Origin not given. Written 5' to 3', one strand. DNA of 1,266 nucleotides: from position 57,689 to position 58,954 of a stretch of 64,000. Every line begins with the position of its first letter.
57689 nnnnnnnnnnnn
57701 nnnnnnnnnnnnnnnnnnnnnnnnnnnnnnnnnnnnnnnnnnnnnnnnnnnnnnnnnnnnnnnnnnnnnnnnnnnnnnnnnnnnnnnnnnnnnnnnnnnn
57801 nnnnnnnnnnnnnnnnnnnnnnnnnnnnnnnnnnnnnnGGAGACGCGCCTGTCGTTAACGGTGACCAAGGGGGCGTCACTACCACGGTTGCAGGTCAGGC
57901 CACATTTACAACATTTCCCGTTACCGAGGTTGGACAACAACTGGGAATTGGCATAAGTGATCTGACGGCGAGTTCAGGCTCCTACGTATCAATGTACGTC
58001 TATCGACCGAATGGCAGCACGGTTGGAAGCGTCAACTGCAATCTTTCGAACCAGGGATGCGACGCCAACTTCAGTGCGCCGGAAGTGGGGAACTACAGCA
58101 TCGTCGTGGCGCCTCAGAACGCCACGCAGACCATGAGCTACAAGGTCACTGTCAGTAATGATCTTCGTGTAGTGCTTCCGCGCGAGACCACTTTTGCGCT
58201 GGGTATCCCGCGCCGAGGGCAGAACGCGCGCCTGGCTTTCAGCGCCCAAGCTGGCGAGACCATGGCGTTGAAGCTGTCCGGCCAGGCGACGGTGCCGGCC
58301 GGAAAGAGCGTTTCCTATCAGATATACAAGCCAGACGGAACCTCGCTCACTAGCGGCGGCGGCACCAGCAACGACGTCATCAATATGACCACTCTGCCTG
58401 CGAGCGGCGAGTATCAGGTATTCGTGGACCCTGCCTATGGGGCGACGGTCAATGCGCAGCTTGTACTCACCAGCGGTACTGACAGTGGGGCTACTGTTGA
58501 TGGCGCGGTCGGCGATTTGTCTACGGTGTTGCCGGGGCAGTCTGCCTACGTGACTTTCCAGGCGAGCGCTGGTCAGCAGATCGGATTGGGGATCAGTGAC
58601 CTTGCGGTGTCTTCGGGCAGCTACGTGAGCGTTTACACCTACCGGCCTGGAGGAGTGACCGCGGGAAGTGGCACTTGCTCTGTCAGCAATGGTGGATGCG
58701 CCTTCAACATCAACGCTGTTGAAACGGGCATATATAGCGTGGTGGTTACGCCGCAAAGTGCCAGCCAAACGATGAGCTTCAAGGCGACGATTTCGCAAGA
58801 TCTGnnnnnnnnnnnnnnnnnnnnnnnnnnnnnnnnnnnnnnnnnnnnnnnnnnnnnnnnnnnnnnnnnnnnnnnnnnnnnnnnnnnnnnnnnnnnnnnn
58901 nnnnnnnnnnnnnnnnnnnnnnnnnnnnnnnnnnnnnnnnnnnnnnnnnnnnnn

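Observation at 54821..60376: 1851-aa secreted protein with a regular alternating two-domain repeat (seven A+B units)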

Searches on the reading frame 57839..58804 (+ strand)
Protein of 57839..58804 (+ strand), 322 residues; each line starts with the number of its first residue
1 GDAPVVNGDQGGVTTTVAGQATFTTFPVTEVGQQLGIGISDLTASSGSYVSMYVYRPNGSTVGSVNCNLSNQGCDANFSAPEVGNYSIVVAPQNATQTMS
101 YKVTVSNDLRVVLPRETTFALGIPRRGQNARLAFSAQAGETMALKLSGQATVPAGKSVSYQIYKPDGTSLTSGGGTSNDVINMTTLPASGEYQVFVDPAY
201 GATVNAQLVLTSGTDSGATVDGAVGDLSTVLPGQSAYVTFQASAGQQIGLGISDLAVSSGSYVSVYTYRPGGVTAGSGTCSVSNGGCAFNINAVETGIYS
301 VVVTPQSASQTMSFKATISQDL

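Call 45: predict_structure(alignment_id=A5)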
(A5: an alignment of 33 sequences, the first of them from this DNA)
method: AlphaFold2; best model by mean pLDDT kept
length: 322 residues; sequences in the alignment: 33
mean_pLDDT: 94.1   pTM: 0.88
mean pLDDT of the five models: 94.1, 93.9, 93.8, 93.4, 92.4
residues with pLDDT >= 90: 288; 70-90: 27; 50-70: 7; < 50: 0
segments of 3 or more residues with pLDDT < 50: none
pLDDT, mean of each block of 10 residues (from residue 1): 82 95 96 96 98 98 97 96 97 98 97 96 97 97 94 96 98 92 95 97 96 72 83 92 95 97 96 95 97 95 94 94 75
secondary structure, 60 per line:
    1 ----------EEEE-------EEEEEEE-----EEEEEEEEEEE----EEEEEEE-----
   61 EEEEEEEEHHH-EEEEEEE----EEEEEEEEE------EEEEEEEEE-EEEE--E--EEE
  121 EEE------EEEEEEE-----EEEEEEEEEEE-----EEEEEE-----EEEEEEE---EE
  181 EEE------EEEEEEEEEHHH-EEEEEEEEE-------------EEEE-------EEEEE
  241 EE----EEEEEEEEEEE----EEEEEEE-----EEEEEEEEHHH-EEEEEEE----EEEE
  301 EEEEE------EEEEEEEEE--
elements in order: E11-14 E22-28 E34-44 E49-55 E61-68 E73-79 E84-92 E99-107 E109-112 E118-123 E130-136 E142-152 E158-163 E169-175 E179-183 E190-198 E203-211 E225-228 E236-242 E247-257 E262-268 E274-281 E286-292 E297-305 E312-320
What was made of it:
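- On PPC, bacterial pre-peptidase C-terminal domain (PF04151): AlphaFold model with pLDDT 94.1 (call 45).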

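Call 48: fold_search(model_id=the predicted structure, library=pdb)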
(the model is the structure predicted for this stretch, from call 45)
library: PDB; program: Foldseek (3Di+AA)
matches with E <= 10: 1666; with E <= 0.001: 138
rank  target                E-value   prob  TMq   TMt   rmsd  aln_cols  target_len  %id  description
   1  5iku                  3.4e-09  1.00  0.25  0.32  17.6       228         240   13  Crystal structure of the Hathewaya histolytica ColG tandem collagen-binding domain s3as3b in the presence of calcium at  (released 2017-03-15)
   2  4gz9_A                1.2e-08  1.00  0.22  0.15  16.1       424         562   11  Mouse Neuropilin-1, extracellular domains 1-4 (a1a2b1b2) (released 2012-10-17)
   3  8h3u_A                1.9e-08  1.00  0.28  0.18  21.9       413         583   10  Inhibitor-bound EP, polyA model (released 2022-11-23)
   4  8ziy_A                9.4e-08  1.00  0.27  0.17  20.4       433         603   10  trypsinogen-EP-E574A (released 2025-05-21)
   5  8w7n                  9.9e-08  1.00  0.24  0.08  26.1       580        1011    7  Crystal structure of the in-cell Cry1Aa purified from Bacillus thuringiensis (released 2024-03-06)
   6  8zi4_A                1.1e-07  1.00  0.27  0.17  20.8       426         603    9  Cryo-EM structure of wtEP-trypsinogen (released 2025-05-21)
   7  8zj4_A                1.1e-07  1.00  0.25  0.15  20.6       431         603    9  trypsinogen-EP-N619A (released 2025-05-21)
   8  5a59_A                4.2e-07  1.00  0.22  0.09  16.8       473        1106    8  The structure of GH101 E796Q mutant from Streptococcus pneumoniae TIGR4 in complex with T-antigen (released 2015-09-02)
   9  7y63_A                4.5e-07  1.00  0.46  0.26   5.1       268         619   10  ApoSIDT2-pH7.4 (released 2023-06-21)
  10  4w8j                  6.1e-07  1.00  0.24  0.09  26.5       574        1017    6  Structure of the full-length insecticidal protein Cry1Ac reveals intriguing details of toxin packaging into in vivo form (released 2014-09-17)
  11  9h99                  8.3e-07  1.00  0.24  0.08  25.8       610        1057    6  Native structure of the full-length pesticidal protein Cry1Ca18 at pH7, from crystals formed in vivo (released 2025-11-12)
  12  8k10_A                1.1e-06  1.00  0.43  0.26   6.4       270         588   11  SID1 transmembrane family member 2 (released 2024-07-10)
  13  9h9a                  1.1e-06  1.00  0.25  0.08  25.6       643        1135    6  native structure of the full-length pesticidal protein Cry8Ba2, from crystals formed in vivo (form 1) (released 2025-12-03)
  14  8j6m_A                1.3e-06  1.00  0.37  0.21   7.6       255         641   10  SIDT1 protein (released 2024-05-01)
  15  4ind_A                1.3e-06  0.99  0.18  0.17  17.5       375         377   12  The Triple Jelly Roll Fold and Turret Assembly in an Archaeal Virus (released 2013-01-23)
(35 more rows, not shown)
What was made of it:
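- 55922..60373 (+): Seven A+B di-domain units (aa 368-1851). Units start at nt 55922, 56561, 57203, 57842, 58481, 59111 and 59747. Foldseek top hit is ColG s3a-s3b (call 48).
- On PPC, bacterial pre-peptidase C-terminal domain (PF04151): The top Foldseek PDB hit is ColG s3a-s3b, 5iku, E 3.4e-9 (call 48).
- Closest known: PPC / collagen-binding domains. Same: The same beta-sandwich fold, also occurring in tandem (call 48).
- The best structural match is a collagen-binding tandem (call 48).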

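Call 70: search_protein_representatives(alignment_id=A5)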
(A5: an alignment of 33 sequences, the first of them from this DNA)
Query: 33 sequences, 322 profile positions. Proteins with E-value up to 0.001 (for the whole library): 8852; up to 1e-10: 4948; up to 1e-30: 2141. The best 150 are listed.
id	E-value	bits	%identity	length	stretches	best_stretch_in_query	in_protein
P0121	0.0e+00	2859.9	-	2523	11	2-305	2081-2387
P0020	0.0e+00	2684.3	-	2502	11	4-307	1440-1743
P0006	0.0e+00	2605.2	-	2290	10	13-322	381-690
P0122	0.0e+00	2394.6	-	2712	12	6-308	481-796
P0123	0.0e+00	2290.7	-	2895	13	24-321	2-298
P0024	0.0e+00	2216.5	-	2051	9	55-321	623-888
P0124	0.0e+00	2169.1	-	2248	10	5-309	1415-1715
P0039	0.0e+00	2155.0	-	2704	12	2-321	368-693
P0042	0.0e+00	2105.7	-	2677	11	3-317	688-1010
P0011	0.0e+00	2069.6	-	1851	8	3-321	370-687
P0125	0.0e+00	2059.3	-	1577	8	2-321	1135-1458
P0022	0.0e+00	1900.9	-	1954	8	2-321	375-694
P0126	0.0e+00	1892.3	-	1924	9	5-306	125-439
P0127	0.0e+00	1884.5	-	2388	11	3-307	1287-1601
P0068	0.0e+00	1744.1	-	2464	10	3-321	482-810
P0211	7.5e-237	800.5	-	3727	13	5-306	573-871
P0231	1.9e-216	733.5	-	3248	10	6-311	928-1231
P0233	3.8e-215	729.2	-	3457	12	10-309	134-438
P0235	3.6e-214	726.0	-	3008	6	72-321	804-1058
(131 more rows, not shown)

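Call 73: search_protein_families(library=pfam, proteins=[P0211, P0233], max_evalue=0.00001)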
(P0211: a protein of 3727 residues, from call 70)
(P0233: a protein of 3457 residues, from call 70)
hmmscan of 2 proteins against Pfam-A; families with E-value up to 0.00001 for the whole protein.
P0211 (3727 aa): 6 families
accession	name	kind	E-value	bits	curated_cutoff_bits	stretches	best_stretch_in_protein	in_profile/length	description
PF05593.20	RHS_repeat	-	1.6e-78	258.3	22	4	3177-3212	2-37/38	RHS Repeat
PF04151.21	PPC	-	1.5e-35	122.4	25.9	1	912-975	2-69/70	Bacterial pre-peptidase C-terminal domain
PF20148.4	DUF6531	-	8.4e-12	45.7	24.1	1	2742-2816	1-74/74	Domain of unknown function (DUF6531)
PF01833.30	TIG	-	7e-11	42.4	20.9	2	81-157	3-83/84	IPT/TIG domain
PF13715.12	CarbopepD_reg_2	-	2.6e-10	40.6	32.2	0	2454-2502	1-50/88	CarboxypepD_reg-like domain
PF13620.12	CarboxypepD_reg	-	5e-08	33.6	32.3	0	2100-2176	2-76/82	Carboxypeptidase regulatory-like domain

P0233 (3457 aa): 1 family
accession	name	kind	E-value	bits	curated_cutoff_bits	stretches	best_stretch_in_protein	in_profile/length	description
PF04151.21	PPC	-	1.5e-32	112.7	25.9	0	1125-1188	4-68/70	Bacterial pre-peptidase C-terminal domain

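Call 74: search_protein_families(library=pfam, proteins=[P0231, P0235], max_evalue=0.00001)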
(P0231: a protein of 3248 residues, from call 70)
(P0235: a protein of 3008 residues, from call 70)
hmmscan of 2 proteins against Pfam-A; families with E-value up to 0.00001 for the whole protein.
P0231 (3248 aa): 6 families
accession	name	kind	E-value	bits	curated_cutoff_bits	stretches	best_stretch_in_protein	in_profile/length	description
PF05593.20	RHS_repeat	-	2.1e-90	296.1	22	10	2313-2350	1-38/38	RHS Repeat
PF04151.21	PPC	-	4.1e-47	159.4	25.9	0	836-902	3-69/70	Bacterial pre-peptidase C-terminal domain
PF21111.3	CDI_toxin_EC869_like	-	1.5e-16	61.2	27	1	3133-3244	12-122/123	CDI toxin restriction endonuclease-like domain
PF20148.4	DUF6531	-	1.7e-11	44.7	24.1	1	2127-2185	1-59/74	Domain of unknown function (DUF6531)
PF25023.1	TEN_YD-shell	-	9.9e-09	34.3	50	0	2771-2917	603-748/909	Teneurin YD-shell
PF01833.30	TIG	-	1.6e-08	34.8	20.9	0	102-175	5-82/84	IPT/TIG domain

P0235 (3008 aa): 5 families
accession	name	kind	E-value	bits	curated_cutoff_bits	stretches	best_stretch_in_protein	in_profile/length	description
PF18911.6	PKD_4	-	3.9e-15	56.1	27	1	1260-1331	2-76/85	PKD domain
PF04151.21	PPC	-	5e-14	53.4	25.9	0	973-1043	6-70/70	Bacterial pre-peptidase C-terminal domain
PF19077.6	Big_13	-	1.9e-12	48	27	0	1368-1438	29-100/102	Bacterial Ig-like domain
PF00801.26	PKD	-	3.4e-11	43.4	23.5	1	1269-1324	7-66/80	PKD domain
PF13620.12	CarboxypepD_reg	-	1.4e-06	29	32.3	0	2719-2782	13-76/82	Carboxypeptidase regulatory-like domain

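Call 75: find_encoding_contigs(protein=P0231, flank=8000, max_places=2)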
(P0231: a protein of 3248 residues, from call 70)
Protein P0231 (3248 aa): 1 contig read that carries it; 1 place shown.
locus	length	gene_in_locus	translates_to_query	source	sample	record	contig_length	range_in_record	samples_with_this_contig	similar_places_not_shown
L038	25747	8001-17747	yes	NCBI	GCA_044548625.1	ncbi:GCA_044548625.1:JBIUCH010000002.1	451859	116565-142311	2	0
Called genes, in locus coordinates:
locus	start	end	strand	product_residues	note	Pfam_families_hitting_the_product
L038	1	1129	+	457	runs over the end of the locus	-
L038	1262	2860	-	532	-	PF00754:F5_F8_type_C (faint), PF22633:F5_F8_type_C_2 (faint)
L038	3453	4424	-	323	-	-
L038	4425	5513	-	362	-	-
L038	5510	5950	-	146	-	-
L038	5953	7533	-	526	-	-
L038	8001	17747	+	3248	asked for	PF05593:RHS_repeat, PF20148:DUF6531, PF05593:RHS_repeat, PF25023:TEN_YD-shell, PF05593:RHS_repeat, PF25023:TEN_YD-shell (weak), PF25023:TEN_YD-shell, PF21111:CDI_toxin_EC869_like, +4 more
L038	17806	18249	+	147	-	PF07262:CdiI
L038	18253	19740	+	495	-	PF24152:DUF7405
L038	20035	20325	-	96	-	-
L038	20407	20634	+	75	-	-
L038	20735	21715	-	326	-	PF01965:DJ-1_PfpI, PF00165:HTH_AraC, PF12833:HTH_18, PF00165:HTH_AraC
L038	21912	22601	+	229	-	PF01965:DJ-1_PfpI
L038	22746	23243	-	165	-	-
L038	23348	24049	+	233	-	PF00072:Response_reg, PF00486:Trans_reg_C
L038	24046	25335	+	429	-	PF00672:HAMP, PF00512:HisKA, PF02518:HATPase_c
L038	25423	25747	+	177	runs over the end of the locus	PF03413:PepSY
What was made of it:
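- Closest known: CdiA/CdiB contact-dependent inhibition. Same: One fused relative even carries an EC869-like CDI nuclease with CdiI (calls 74, 75).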

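Call 76: find_encoding_contigs(protein=P0211, flank=8000, max_places=2)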
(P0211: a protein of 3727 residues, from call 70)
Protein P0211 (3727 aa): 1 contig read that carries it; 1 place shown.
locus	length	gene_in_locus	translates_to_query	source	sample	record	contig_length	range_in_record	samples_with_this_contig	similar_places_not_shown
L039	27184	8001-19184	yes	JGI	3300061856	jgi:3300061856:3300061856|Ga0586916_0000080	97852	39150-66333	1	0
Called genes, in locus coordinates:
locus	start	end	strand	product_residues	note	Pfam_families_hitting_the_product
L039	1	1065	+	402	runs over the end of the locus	-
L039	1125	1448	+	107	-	-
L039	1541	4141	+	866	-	-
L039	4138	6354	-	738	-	PF19878:DUF6351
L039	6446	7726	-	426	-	PF04261:Dyp_perox_N, PF20628:Dyp_perox_C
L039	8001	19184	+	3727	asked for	PF01833:TIG (weak), PF04151:PPC (weak), PF13620:CarboxypepD_reg (weak), PF20148:DUF6531, PF05593:RHS_repeat, PF25023:TEN_YD-shell, PF05593:RHS_repeat, PF25023:TEN_YD-shell, +1 more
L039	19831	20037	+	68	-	-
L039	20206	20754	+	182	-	-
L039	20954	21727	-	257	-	PF09992:NAGPA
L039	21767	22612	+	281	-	PF04228:Zn_peptidase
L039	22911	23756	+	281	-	PF13545:HTH_Crp_2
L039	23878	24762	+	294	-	-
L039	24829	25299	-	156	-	-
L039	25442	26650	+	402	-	PF02771:Acyl-CoA_dh_N, PF02770:Acyl-CoA_dh_M, PF00441:Acyl-CoA_dh_1, PF08028:Acyl-CoA_dh_2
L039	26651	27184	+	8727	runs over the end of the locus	-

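Call 77: search_protein_families(library=pfam, proteins=[L038:18253-19737:+, L038:5953-7533:-, L038:5510-5950:-, L038:4425-5513:-, L038:3453-4424:-, L039:6446-7726:-, L039:4138-6354:-], max_evalue=0.01)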
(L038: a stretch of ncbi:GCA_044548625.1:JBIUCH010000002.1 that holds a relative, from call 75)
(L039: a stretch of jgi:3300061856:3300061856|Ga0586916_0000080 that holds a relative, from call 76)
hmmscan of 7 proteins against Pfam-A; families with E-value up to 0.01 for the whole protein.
L038:18253-19737:+ (495 aa): 1 family
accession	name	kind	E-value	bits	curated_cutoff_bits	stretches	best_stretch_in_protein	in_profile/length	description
PF24152.1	DUF7405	-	6.3e-24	85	27.1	2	179-482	79-347/347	Family of unknown function (DUF7405)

L038:5953-7533:- (526 aa): 0 families

L038:5510-5950:- (146 aa): 1 family
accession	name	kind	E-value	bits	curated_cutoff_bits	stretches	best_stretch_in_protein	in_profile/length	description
PF13826.12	Monooxy_af470-like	-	0.0034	18.1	25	1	22-98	7-88/118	Monooxygenase af470-like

L038:4425-5513:- (362 aa): 3 families
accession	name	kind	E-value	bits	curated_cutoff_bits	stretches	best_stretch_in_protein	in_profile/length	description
PF00583.31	Acetyltransf_1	-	0.00038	21.1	20.7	1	240-348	32-115/116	Acetyltransferase (GNAT) family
PF08445.16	FR47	-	0.0011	19.3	22.1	1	293-351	23-79/86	FR47-like protein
PF13508.13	Acetyltransf_7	-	0.0072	17.1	27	0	298-348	35-81/84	Acetyltransferase (GNAT) domain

L038:3453-4424:- (323 aa): 0 families

L039:6446-7726:- (426 aa): 2 families
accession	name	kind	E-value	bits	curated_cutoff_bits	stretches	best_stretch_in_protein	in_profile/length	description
PF20628.3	Dyp_perox_C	-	3.3e-48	164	20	1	229-412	1-165/166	Dyp-type peroxidase, C-terminal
PF04261.18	Dyp_perox_N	-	1.1e-32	113.5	20.4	1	61-217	1-145/146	Dyp-type peroxidase, N-terminal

L039:4138-6354:- (738 aa): 1 family
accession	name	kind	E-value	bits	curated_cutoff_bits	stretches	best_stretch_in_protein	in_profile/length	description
PF19878.5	DUF6351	-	2.7e-229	763.6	22.4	1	30-697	1-655/655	Tannase-like family of unknown function (DUF6351)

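Call 78: search_protein_families(library=ncbifam, proteins=[L038:18253-19737:+, L038:5953-7533:-, L038:5510-5950:-, L038:4425-5513:-, L038:3453-4424:-, L039:6446-7726:-, L039:4138-6354:-], max_evalue=0.01)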
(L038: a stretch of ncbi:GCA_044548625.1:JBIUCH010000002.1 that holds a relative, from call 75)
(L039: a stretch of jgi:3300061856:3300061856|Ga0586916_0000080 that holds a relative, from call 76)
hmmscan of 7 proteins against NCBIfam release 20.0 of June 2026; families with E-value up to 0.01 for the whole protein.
L038:18253-19737:+ (495 aa): 0 families

L038:5953-7533:- (526 aa): 1 family
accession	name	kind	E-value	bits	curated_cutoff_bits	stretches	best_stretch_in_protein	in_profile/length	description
TIGR02155.1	PA_CoA_ligase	equivalog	5.1e-05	22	646.3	1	170-461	118-370/422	phenylacetate--CoA ligase PaaK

L038:5510-5950:- (146 aa): 0 families

L038:4425-5513:- (362 aa): 1 family
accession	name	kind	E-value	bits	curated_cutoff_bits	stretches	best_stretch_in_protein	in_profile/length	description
TIGR03448.1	mycothiol_MshD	equivalog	0.0026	17.1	163.1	1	296-351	233-287/294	mycothiol synthase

L038:3453-4424:- (323 aa): 3 families
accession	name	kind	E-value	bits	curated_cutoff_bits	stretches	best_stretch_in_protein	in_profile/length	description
NF047509.1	Rv3131_FMN_oxido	subfamily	7.5e-46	157.1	199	1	15-317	8-313/319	Acg family FMN-binding oxidoreductase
NF005901.0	PRK07877.1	equivalog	2.5e-15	55.8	476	1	14-277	385-653/722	Rv1355c family protein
NF011424.0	PRK14851.1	subfamily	0.0012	17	1170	1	15-275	337-605/679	hypothetical protein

L039:6446-7726:- (426 aa): 2 families
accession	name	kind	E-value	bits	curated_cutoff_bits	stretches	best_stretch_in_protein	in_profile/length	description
TIGR01412.1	tat_substr_1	equivalog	1.2e-139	465.8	428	1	12-424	4-420/420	iron uptake transporter deferrochelatase/peroxidase subunit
TIGR01413.1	Dyp_perox_fam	superfamily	6.7e-86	288.5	100.5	1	61-412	1-321/323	Dyp-type peroxidase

L039:4138-6354:- (738 aa): 0 families
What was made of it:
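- Tried and rejected: It is suggestive of a non-homologous replacement, but it is a single case and it matches an iron-uptake equivalog (calls 76-78), so I did not rely on it.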
